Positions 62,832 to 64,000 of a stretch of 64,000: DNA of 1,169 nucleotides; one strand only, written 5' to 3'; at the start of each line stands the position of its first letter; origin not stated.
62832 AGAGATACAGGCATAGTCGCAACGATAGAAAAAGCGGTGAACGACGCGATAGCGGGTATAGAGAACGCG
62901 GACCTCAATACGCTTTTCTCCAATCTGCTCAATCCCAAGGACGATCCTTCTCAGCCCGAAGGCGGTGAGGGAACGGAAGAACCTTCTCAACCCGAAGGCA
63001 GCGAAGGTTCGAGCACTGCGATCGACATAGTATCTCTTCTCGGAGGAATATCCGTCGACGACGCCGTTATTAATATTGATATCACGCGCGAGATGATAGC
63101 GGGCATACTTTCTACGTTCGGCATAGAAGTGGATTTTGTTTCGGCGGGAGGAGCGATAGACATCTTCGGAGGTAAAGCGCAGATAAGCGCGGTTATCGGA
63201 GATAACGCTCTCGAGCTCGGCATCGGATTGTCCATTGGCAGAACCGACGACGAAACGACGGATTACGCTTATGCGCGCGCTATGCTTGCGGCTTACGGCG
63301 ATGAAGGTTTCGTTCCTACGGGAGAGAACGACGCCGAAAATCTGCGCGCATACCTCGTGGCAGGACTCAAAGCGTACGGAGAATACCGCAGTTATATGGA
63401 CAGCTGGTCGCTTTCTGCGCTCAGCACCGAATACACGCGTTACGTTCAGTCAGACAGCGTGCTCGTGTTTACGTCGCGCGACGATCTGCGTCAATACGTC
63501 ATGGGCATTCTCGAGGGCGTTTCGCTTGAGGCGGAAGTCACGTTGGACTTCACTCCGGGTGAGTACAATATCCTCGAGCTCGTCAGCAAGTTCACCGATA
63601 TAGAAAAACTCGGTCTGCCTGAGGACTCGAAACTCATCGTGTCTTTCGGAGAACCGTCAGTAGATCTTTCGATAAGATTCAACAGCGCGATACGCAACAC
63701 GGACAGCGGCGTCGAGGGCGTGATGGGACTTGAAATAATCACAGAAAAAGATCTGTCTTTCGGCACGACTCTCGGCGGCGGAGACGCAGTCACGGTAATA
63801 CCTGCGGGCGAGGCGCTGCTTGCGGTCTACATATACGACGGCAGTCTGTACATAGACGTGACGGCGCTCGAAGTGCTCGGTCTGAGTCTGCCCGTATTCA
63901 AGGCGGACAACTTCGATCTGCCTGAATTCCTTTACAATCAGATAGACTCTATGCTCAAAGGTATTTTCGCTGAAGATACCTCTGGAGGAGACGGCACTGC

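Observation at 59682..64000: Giant open-ended lipoprotein gene that the ORF track misses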

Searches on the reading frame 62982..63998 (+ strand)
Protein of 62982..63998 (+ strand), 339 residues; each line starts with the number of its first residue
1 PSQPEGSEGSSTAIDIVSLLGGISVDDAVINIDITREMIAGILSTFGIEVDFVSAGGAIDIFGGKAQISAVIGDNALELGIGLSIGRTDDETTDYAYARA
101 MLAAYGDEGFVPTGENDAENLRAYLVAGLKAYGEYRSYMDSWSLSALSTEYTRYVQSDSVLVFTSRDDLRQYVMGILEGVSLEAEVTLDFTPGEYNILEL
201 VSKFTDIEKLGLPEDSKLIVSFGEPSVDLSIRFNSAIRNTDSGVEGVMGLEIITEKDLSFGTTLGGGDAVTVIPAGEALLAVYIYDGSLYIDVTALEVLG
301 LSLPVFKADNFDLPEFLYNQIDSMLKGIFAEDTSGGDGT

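Call 13: find_related_loci(query=window:62982-63998:+, collection=genome_contigs, flank=10000)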
Query window:62982-63998:+ (339 aa) in genome_contigs; peptide patterns used: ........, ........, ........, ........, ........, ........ (x = any residue, [..] = any of these).
65 stretches matched a pattern; 9 encode a relative of the query (tblastn E <= 1e-3); 8 distinct loci.
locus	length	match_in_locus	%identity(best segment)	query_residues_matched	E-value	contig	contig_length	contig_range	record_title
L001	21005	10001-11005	72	1-336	4e-159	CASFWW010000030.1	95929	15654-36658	uncultured Christensenella sp. isolate SI.O6.metabat-bins.40 genome assembly, contig: SI.O6.metabat-bins.40.fa_k141_2825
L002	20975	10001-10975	72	13-337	4e-157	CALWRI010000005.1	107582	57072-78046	MAG: uncultured Christensenellaceae bacterium isolate BRZ_DG__bin109 genome assembly, contig: BRZ_DG__NODE_314_length_10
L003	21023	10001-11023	67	1-339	2e-147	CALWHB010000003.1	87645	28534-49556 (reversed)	MAG: uncultured Christensenellaceae bacterium isolate BRZ_AN__bin44 genome assembly, contig: BRZ_AN__NODE_399_length_876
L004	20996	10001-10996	70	1-332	5e-143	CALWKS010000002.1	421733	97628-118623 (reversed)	MAG: uncultured Christensenellaceae bacterium isolate BRZ_QI__bin43 genome assembly, contig: BRZ_QI__NODE_5_length_42173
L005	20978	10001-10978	69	12-338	5e-138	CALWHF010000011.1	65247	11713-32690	MAG: uncultured Christensenellaceae bacterium isolate BRZ_LQ__bin77 genome assembly, contig: BRZ_LQ__NODE_596_length_652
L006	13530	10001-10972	68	13-339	3e-133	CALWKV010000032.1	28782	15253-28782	MAG: uncultured Christensenellaceae bacterium isolate E37__bin146 genome assembly, contig: E37__k127_3353411, whole geno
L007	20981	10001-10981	66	6-334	3e-129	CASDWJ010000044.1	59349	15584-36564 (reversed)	uncultured Christensenella sp. isolate SI.B14.metabat-bins.169 genome assembly, contig: SI.B14.metabat-bins.169.fa_k141_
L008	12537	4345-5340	72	3-334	3e-151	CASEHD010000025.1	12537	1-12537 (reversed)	uncultured Christensenella sp. isolate B31_L2_392392_idba_bin.53 genome assembly, contig: B31_L2_392392_idba_bin.53.fa_s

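Call 16: search_protein_families(library=pfam, proteins=[L001:6653-16828:+, L004:6617-16828:+], max_evalue=1)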
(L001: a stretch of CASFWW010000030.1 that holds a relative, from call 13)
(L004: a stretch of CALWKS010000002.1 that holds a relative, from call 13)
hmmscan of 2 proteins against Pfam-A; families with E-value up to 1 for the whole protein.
L001:6653-16828:+ (3392 aa): 3 families
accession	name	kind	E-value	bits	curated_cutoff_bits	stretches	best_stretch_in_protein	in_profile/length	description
PF09479.16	Flg_new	-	6.7e-07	29.8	27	1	50-114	2-64/65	Listeria-Bacteroides repeat domain (List_Bact_rpt)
PF08428.16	Rib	-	0.0026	18.8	27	1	2976-3006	46-76/76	Rib domain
PF18998.6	Flg_new_2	-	0.006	17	23.6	1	57-116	7-69/73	Divergent InlB B-repeat domain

L004:6617-16828:+ (3404 aa): 2 families
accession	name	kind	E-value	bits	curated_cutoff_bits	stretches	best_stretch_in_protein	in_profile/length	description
PF09479.16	Flg_new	-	4.4e-06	27.2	27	1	83-133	10-64/65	Listeria-Bacteroides repeat domain (List_Bact_rpt)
PF08428.16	Rib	-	0.037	15.1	27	0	2990-3020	46-76/76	Rib domain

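Call 37: search_protein_families(library=pfam, proteins=[L001:16849-21003:+], max_evalue=0.001)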
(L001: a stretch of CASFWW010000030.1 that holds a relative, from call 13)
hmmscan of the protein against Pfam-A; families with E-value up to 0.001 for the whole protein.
L001:16849-21003:+ (1385 aa): 0 families

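Call 87: search_solved_structures(query=L001:14045-16828:+, max_evalue=1)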
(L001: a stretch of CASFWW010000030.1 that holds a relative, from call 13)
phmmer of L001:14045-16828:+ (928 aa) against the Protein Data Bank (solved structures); distinct sequences matched with E-value up to 1: 0.

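Call 88: search_solved_structures(query=L001:16849-21003:+, max_evalue=1)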
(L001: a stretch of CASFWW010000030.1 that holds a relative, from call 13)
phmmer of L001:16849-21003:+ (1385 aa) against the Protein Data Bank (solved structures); distinct sequences matched with E-value up to 1: 0.

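Call 89: search_protein_families(library=ncbifam, proteins=[L001:14045-16828:+, L001:16849-21003:+], max_evalue=0.01)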
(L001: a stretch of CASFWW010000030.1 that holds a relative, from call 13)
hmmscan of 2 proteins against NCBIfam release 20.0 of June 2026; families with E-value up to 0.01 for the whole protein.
L001:14045-16828:+ (928 aa): 0 families

L001:16849-21003:+ (1385 aa): 0 families

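Call 92: find_related_loci(query=window:62982-63998:+, collection=metagenome_contigs, flank=10000)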
Query window:62982-63998:+ (339 aa) in metagenome_contigs; peptide patterns used: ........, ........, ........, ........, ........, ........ (x = any residue, [..] = any of these).
82 stretches matched a pattern, but none encodes a relative of the query by tblastn (E <= 1e-3).
